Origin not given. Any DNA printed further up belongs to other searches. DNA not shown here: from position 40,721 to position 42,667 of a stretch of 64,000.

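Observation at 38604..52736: Four tandem, co-oriented genes for giant surface proteins sharing a large unrecognised Trp/Tyr/Asn-rich domain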

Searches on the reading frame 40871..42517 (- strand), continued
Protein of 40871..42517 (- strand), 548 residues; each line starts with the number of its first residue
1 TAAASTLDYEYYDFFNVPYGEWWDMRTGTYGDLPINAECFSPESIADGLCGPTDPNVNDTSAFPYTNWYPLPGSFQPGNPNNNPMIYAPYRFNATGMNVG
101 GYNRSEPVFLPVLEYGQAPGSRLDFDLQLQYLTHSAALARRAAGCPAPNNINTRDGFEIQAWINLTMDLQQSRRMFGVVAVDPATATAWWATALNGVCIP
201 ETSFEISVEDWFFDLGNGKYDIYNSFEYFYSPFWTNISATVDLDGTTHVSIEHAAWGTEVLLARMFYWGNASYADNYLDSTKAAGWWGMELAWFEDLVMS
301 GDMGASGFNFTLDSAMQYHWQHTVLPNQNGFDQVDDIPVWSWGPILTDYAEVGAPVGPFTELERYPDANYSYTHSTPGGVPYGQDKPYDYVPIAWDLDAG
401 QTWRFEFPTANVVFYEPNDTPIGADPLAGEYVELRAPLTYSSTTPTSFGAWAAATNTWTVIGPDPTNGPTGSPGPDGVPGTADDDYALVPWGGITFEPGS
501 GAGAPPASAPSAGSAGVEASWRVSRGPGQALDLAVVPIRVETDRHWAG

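Call 55: fold_search(model_id=the predicted structure, library=viral)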
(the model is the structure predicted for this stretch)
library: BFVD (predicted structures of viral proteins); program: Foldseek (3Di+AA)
matches with E <= 10: 324; with E <= 0.001: 0
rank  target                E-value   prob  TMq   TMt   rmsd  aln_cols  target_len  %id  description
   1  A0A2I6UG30            7.7e-02  0.10  0.15  0.24  15.9       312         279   10  Structural protein [Salinibacter phage M1EM-1]
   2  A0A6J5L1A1            1.3e-01  0.08  0.10  0.17  18.0       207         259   10  YubB ferredoxin-like domain-containing protein [uncultured Caudovirales phage]
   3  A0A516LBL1            3.2e-01  0.06  0.10  0.06  19.7       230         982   11  (no name in the UniProt tables at hand)
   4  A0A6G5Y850            4.0e-01  0.00  0.04  0.02  30.5       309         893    9  (no name in the UniProt tables at hand)
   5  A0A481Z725            5.1e-01  0.01  0.09  0.08  24.8       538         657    8  Sine oculis-binding protein [Pithovirus LCPAC201]
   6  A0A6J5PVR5            5.4e-01  0.08  0.11  0.28   9.4       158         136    8  Uncharacterized protein [uncultured Caudovirales phage]
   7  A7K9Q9                5.7e-01  0.01  0.07  0.04  25.3       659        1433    9  Uncharacterized protein Z649L [Chlorovirus heliozoae]
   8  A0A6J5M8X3            6.1e-01  0.07  0.11  0.07  21.6       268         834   12  Uncharacterized protein [uncultured Caudovirales phage]
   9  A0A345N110            6.1e-01  0.01  0.06  0.05  22.7       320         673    8  (no name in the UniProt tables at hand)
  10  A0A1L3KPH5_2          6.5e-01  0.03  0.07  0.03  19.2       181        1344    8  RNA-dependent RNA polymerase [Hubei bunya-like virus 13]
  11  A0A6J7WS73            6.8e-01  0.09  0.10  0.25   7.1       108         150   13  Uncharacterized protein (Fragment) [uncultured Caudovirales phage]
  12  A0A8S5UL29            7.3e-01  0.15  0.09  0.32   7.9       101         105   10  Uncharacterized protein [Siphoviridae sp. ctICF6]
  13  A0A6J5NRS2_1          7.3e-01  0.05  0.10  0.04  18.8       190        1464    8  Uncharacterized protein [uncultured Caudovirales phage]
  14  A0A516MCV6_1          7.3e-01  0.01  0.07  0.04  22.1       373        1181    7  (no name in the UniProt tables at hand)
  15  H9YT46                8.2e-01  0.05  0.09  0.19   7.4       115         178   10  (no name in the UniProt tables at hand)
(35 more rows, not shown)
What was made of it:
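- On Any solved or predicted viral fold (structure level): BFVD: best E 0.08 (call 55).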

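Call 57: find_encoding_contigs(protein=P0047, flank=10000, max_places=1)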
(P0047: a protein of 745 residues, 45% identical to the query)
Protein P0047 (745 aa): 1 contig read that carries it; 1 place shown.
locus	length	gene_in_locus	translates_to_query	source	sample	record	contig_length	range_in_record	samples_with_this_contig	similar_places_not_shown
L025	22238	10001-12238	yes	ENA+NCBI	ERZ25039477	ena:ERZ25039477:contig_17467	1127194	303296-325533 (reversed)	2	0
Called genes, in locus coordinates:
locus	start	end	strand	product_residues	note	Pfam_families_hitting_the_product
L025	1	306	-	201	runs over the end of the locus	PF03602:Cons_hypoth95 (weak), PF06325:PrmA, PF05175:MTS, PF13649:Methyltransf_25, PF13847:Methyltransf_31, PF01170:UPF0020 (weak), PF08241:Methyltransf_11, PF08242:Methyltransf_12 (weak)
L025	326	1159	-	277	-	PF00025:Arf, PF03193:RsgA_GTPase (faint), PF00071:Ras, PF04670:Gtr1_RagA, PF08477:Roc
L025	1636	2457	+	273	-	PF24396:DUF7541, PF00510:COX3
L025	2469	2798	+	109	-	PF03626:COX4_pro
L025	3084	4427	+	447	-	PF04055:Radical_SAM, PF13353:Fer4_12 (weak), PF12544:LAM_C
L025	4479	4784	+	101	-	-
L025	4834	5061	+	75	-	-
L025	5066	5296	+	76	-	-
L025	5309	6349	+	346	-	PF01008:IF-2B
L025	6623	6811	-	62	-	-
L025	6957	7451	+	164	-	PF01798:Nop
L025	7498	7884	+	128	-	PF21485:IF5A-like_N, PF01287:eIF-5a (weak)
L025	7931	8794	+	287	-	PF00491:Arginase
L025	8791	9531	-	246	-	-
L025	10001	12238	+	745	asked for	-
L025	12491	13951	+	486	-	PF01139:RtcB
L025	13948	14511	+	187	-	PF07998:Peptidase_M54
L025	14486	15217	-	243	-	PF01209:Ubie_methyltran, PF13489:Methyltransf_23, PF13847:Methyltransf_31, PF08241:Methyltransf_11, PF08242:Methyltransf_12, PF13649:Methyltransf_25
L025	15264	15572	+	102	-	PF01910:Thiamine_BP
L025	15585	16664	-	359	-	PF01699:Na_Ca_ex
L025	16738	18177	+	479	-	PF03853:YjeF_N, PF01256:Carb_kinase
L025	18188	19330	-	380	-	PF01380:SIS, PF13580:SIS_2 (faint), PF01380:SIS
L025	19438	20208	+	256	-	-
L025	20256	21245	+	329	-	PF00756:Esterase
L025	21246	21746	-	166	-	-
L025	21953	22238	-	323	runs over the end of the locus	PF00892:EamA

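Call 58: find_encoding_contigs(protein=P0041, flank=10000, max_places=1)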
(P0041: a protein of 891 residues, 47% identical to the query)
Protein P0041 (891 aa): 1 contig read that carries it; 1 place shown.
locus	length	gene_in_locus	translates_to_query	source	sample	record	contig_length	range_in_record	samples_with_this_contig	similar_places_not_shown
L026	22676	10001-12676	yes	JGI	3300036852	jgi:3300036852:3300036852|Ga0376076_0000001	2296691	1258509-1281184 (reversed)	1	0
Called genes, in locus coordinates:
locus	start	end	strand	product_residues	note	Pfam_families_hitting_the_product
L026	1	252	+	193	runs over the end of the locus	-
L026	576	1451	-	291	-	PF01758:SBF (weak)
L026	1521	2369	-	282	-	PF00892:EamA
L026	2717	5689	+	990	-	PF00801:PKD (weak), PF18911:PKD_4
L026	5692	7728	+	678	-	PF00496:SBP_bac_5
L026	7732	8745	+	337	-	PF00528:BPD_transp_1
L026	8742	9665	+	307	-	PF00528:BPD_transp_1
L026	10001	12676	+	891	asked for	-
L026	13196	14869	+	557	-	PF18911:PKD_4, PF00801:PKD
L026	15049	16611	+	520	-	PF00070:Pyr_redox (faint), PF01266:DAO, PF01593:Amino_oxidase, PF01946:Thi4 (weak), PF07992:Pyr_redox_2 (weak), PF12831:FAD_oxidored (weak), PF13450:NAD_binding_8, PF01266:DAO (weak), +2 more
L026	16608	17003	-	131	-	-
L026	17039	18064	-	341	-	PF00324:AA_permease, PF13520:AA_permease_2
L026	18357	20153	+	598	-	PF00092:VWA, PF13519:VWA_2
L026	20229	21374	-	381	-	PF00108:Thiolase_N, PF00109:ketoacyl-synt (faint), PF02803:Thiolase_C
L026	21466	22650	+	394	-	PF02515:CoA_transf_3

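Call 61: search_protein_families(library=pfam, proteins=[L021:1-6258:+, L021:6221-10192:+, L026:2717-5689:+, L026:13196-14869:+, L012:931-3723:+], max_evalue=0.001)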
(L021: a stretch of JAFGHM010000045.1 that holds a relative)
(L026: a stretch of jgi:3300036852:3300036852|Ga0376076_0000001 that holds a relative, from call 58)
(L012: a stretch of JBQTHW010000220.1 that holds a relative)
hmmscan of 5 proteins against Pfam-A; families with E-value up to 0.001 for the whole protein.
L021:1-6258:+ (2086 aa): 5 families
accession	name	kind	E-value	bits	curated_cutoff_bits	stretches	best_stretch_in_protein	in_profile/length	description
PF00496.27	SBP_bac_5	-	9.8e-54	183.3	32.4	1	43-470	2-362/368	Bacterial extracellular solute-binding proteins, family 5 Middle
PF18911.6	PKD_4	-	5e-17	62.2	27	2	1967-2050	3-85/85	PKD domain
PF22352.2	K319L-like_PKD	-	8.8e-09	35.7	27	1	1973-2050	2-84/84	K319L-like, PKD domain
PF00801.26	PKD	-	2.3e-08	34.3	23.5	1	581-657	7-73/80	PKD domain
PF23196.1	NOMO_6th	-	0.00014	22.6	27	0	810-861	55-106/123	NOMO sixth transthyretin-like domain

L021:6221-10192:+ (1324 aa): 4 families
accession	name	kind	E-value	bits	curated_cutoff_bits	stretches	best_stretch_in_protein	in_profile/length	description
PF00496.27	SBP_bac_5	-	1.9e-55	189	32.4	1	138-545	1-363/368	Bacterial extracellular solute-binding proteins, family 5 Middle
PF18911.6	PKD_4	-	1.1e-21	77.1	27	2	1202-1285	3-85/85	PKD domain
PF00801.26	PKD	-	1e-10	41.9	23.5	1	656-736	8-78/80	PKD domain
PF22352.2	K319L-like_PKD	-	2.4e-09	37.5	27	1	1207-1285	1-84/84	K319L-like, PKD domain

L026:2717-5689:+ (990 aa): 2 families
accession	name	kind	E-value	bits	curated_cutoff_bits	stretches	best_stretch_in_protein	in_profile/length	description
PF18911.6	PKD_4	-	4.8e-13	49.4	27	1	323-399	3-80/85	PKD domain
PF00801.26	PKD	-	3.1e-07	30.7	23.5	1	338-398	24-76/80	PKD domain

L026:13196-14869:+ (557 aa): 2 families
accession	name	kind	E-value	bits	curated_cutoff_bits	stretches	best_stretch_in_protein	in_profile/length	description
PF18911.6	PKD_4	-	3e-10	40.5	27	1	133-208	13-82/85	PKD domain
PF00801.26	PKD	-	8.5e-10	38.9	23.5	1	136-208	13-78/80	PKD domain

L012:931-3723:+ (931 aa): 3 families
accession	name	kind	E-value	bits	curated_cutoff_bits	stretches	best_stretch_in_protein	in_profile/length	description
PF18911.6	PKD_4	-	2.6e-14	53.4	27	1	285-363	4-83/85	PKD domain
PF00801.26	PKD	-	6.4e-09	36.1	23.5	1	301-360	24-76/80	PKD domain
PF22352.2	K319L-like_PKD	-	0.00032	21.1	27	1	298-365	14-84/84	K319L-like, PKD domain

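Call 62: find_encoding_contigs(protein=P0153, flank=8000, max_places=1)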
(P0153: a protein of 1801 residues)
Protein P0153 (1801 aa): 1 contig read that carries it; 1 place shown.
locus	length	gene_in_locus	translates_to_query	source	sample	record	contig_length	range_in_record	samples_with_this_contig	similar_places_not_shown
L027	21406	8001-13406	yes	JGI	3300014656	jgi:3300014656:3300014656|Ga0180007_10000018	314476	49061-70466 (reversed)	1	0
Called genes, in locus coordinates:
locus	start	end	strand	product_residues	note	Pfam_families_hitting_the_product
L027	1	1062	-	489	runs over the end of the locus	PF06253:MTTB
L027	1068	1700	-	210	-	PF02607:B12-binding_2, PF02310:B12-binding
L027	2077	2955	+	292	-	PF00809:Pterin_bind, PF03599:CdhD (weak)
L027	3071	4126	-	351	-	PF12911:OppC_N, PF00528:BPD_transp_1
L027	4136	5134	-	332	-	PF19300:BPD_transp_1_N, PF00528:BPD_transp_1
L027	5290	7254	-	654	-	PF00496:SBP_bac_5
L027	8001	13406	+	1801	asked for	-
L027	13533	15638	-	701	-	PF00989:PAS, PF13426:PAS_9, PF08447:PAS_3 (weak), PF01590:GAF, PF13185:GAF_2, PF01590:GAF, PF13185:GAF_2, PF02518:HATPase_c, +1 more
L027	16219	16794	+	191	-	PF05763:DUF835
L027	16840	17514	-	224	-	PF00702:Hydrolase, PF12710:HAD, PF13419:HAD_2, PF13242:Hydrolase_like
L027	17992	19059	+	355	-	PF13354:Beta-lactamase2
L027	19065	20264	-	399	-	PF05763:DUF835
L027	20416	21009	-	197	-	PF08279:HTH_11 (faint)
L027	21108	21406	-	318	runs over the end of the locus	PF02016:Peptidase_S66, PF17676:Peptidase_S66C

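Call 63: find_encoding_contigs(protein=P0027, flank=8000, max_places=1)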
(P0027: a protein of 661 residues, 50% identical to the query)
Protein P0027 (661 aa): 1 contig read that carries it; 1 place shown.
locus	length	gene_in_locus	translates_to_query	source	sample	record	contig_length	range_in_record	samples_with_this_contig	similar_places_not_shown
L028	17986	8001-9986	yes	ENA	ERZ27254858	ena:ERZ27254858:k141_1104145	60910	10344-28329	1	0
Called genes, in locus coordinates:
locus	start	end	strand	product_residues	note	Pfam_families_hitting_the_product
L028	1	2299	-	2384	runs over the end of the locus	PF07705:CARDB (faint), PF19302:DUF5915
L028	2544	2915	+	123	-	-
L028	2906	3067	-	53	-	-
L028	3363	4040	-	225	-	PF00834:Ribul_P_3_epim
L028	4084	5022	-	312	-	-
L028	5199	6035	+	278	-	PF13292:DXP_synthase_N (faint), PF00456:Transketolase_N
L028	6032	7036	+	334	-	PF02779:Transket_pyr, PF02780:Transketolase_C, PF22613:Transketolase_C_1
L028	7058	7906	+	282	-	PF00127:Copper-bind (weak), PF00801:PKD, PF18911:PKD_4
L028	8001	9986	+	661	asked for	PF00801:PKD, PF18911:PKD_4, PF22352:K319L-like_PKD (weak)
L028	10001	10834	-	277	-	PF02679:ComA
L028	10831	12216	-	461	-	PF03972:MmgE_PrpD_N, PF19305:MmgE_PrpD_C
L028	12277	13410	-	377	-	PF07992:Pyr_redox_2, PF13454:NAD_binding_9 (faint), PF21706:FCSD_central (weak)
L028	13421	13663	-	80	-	PF01206:TusA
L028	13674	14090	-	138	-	PF13686:DrsE_2, PF02635:DsrE, PF13686:DrsE_2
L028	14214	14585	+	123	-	PF12840:HTH_20 (weak), PF01022:HTH_5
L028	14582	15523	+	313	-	PF00892:EamA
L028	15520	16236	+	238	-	PF19927:DUF6390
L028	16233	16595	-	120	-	PF01155:HypA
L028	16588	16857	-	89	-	PF01455:HupF_HypC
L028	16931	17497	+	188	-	PF01558:POR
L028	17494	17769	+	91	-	PF12838:Fer4_7 (faint), PF12797:Fer4_2 (faint), PF12837:Fer4_6 (faint), PF13237:Fer4_10, PF00037:Fer4 (faint), PF14697:Fer4_21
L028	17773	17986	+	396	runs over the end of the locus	PF01855:POR_N, PF02780:Transketolase_C (weak), PF17147:PFOR_II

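Call 64: find_encoding_contigs(protein=P0181, flank=8000, max_places=1)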
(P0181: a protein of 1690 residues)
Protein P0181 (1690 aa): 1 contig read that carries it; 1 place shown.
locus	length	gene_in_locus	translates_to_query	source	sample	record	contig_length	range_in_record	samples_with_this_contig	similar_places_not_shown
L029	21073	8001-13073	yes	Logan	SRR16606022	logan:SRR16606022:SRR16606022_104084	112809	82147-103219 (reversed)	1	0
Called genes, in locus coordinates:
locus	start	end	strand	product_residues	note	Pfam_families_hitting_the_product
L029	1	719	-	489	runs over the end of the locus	PF06253:MTTB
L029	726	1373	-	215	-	PF02607:B12-binding_2, PF02310:B12-binding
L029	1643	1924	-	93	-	PF13145:Rotamase_2, PF13616:Rotamase_3, PF00639:Rotamase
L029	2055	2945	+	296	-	PF00809:Pterin_bind, PF03599:CdhD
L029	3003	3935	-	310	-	PF12911:OppC_N, PF00528:BPD_transp_1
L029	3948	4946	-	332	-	PF19300:BPD_transp_1_N, PF00528:BPD_transp_1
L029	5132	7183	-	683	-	PF00496:SBP_bac_5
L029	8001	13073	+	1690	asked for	-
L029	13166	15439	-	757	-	PF00989:PAS, PF13426:PAS_9 (weak), PF01590:GAF, PF13185:GAF_2, PF01590:GAF, PF13185:GAF_2, PF13492:GAF_3, PF02518:HATPase_c, +1 more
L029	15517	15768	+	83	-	-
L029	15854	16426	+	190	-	PF05763:DUF835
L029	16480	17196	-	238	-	PF00702:Hydrolase, PF12710:HAD, PF13419:HAD_2, PF13242:Hydrolase_like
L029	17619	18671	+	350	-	PF13354:Beta-lactamase2, PF00144:Beta-lactamase (weak)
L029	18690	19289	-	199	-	-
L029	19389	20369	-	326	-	PF02016:Peptidase_S66, PF17676:Peptidase_S66C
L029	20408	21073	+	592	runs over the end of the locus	PF14716:HHH_8, PF14520:HHH_5, PF14791:DNA_pol_B_thumb, PF02811:PHP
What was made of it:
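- L027 and L029 are divergent from an SBP5-OppBC operon (calls 62, 64).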

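Call 65: find_encoding_contigs(protein=P0151, flank=8000, max_places=1)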
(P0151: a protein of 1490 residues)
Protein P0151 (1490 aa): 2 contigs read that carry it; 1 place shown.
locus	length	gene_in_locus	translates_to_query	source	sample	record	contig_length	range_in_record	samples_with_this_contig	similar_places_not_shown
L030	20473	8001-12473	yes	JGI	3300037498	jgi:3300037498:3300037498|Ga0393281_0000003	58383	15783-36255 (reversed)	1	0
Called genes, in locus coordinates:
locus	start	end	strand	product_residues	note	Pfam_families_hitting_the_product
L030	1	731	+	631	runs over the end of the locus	PF00496:SBP_bac_5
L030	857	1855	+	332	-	PF19300:BPD_transp_1_N, PF00528:BPD_transp_1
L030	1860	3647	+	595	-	PF18911:PKD_4, PF22352:K319L-like_PKD (weak), PF00801:PKD, PF18911:PKD_4, PF12911:OppC_N, PF00528:BPD_transp_1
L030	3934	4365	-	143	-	PF01609:DDE_Tnp_1 (weak)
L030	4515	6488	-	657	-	-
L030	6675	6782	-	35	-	-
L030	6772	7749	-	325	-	PF01609:DDE_Tnp_1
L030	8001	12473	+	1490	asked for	-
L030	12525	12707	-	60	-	-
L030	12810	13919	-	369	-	PF00155:Aminotran_1_2, PF00266:Aminotran_5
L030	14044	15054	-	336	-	PF02423:OCD_Mu_crystall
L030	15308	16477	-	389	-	PF03435:Sacchrp_dh_NADP, PF16653:Sacchrp_dh_C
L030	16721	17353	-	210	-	-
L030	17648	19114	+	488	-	PF06253:MTTB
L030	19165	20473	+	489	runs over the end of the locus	PF06253:MTTB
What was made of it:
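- In L030 such an operon lies about 4 kb away (call 65). Position next to Opp-family importers, which in archaea often take up oligosaccharides as well as peptides (general knowledge; calls 58, 62, 64, 65).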
